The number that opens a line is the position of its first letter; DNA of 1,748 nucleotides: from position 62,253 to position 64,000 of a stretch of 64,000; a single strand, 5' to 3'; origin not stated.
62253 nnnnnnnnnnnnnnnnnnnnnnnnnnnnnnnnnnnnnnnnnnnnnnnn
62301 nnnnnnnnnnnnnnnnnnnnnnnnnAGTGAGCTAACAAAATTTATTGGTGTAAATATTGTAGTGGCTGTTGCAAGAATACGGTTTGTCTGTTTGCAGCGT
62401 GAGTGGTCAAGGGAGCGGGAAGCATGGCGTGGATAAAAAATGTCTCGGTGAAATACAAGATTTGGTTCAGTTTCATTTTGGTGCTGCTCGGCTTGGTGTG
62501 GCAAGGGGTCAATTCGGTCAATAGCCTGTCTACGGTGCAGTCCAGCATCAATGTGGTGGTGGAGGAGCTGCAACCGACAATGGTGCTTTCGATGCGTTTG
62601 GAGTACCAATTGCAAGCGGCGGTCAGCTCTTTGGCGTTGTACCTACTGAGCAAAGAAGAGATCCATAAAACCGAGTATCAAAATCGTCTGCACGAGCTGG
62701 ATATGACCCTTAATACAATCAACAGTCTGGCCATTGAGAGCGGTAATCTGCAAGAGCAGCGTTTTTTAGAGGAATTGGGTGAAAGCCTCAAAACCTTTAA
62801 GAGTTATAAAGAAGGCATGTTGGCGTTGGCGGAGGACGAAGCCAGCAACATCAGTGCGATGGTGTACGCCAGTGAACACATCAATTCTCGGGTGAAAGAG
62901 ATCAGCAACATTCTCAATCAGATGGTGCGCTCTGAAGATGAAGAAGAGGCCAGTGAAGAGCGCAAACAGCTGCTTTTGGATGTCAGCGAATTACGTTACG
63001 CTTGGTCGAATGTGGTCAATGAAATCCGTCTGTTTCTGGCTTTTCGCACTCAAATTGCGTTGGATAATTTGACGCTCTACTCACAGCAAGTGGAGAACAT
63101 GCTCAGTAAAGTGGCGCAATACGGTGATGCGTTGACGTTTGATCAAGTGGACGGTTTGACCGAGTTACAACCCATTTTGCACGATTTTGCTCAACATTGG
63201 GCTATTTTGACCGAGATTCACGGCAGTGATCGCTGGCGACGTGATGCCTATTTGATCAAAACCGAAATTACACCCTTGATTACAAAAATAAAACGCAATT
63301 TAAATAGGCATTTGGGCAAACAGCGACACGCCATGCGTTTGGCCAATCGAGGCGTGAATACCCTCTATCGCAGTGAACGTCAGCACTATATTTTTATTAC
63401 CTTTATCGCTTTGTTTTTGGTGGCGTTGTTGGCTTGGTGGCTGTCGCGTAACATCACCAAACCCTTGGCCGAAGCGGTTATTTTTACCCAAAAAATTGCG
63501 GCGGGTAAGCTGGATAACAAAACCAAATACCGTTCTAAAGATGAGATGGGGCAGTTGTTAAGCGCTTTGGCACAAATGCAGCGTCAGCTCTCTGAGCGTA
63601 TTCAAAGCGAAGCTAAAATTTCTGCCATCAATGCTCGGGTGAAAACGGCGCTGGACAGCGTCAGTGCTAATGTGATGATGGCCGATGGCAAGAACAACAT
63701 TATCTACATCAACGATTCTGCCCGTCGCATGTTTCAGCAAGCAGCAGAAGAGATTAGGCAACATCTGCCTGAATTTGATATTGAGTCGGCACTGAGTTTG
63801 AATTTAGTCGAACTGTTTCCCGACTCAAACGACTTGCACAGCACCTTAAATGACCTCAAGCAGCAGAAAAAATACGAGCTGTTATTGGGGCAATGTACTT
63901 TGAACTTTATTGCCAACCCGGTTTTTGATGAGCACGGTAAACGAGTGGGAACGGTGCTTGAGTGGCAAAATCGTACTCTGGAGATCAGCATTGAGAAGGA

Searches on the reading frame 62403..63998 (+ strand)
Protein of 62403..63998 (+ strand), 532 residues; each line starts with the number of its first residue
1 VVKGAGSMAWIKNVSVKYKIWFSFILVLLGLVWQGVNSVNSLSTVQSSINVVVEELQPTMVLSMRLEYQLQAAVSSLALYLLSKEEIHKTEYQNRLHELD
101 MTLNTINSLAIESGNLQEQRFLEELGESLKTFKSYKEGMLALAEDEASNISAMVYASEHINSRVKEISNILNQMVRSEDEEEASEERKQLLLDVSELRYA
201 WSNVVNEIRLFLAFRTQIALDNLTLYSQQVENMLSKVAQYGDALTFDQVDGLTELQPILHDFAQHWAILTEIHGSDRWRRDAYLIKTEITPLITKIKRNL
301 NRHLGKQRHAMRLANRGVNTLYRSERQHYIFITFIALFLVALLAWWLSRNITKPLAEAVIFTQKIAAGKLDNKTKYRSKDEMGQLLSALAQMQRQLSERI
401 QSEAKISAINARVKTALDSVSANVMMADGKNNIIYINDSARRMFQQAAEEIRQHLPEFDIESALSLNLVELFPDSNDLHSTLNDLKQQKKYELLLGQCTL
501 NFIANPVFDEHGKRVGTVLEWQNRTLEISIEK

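Call 73: search_protein_families(library=pfam, proteins=[window:62403-63998:+], max_evalue=0.001)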
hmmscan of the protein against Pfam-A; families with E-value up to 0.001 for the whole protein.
window:62403-63998:+ (532 aa): 3 families
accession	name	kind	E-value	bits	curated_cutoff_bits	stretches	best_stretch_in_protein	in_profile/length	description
PF00672.30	HAMP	-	1.6e-07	32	25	1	346-397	1-52/53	HAMP domain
PF13188.13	PAS_8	-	8e-07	29.2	21.8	1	411-463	1-55/65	PAS domain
PF12729.13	4HB_MCP_1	-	2.3e-06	27.7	27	1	13-177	1-165/181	Four helix bundle sensory module for signal transduction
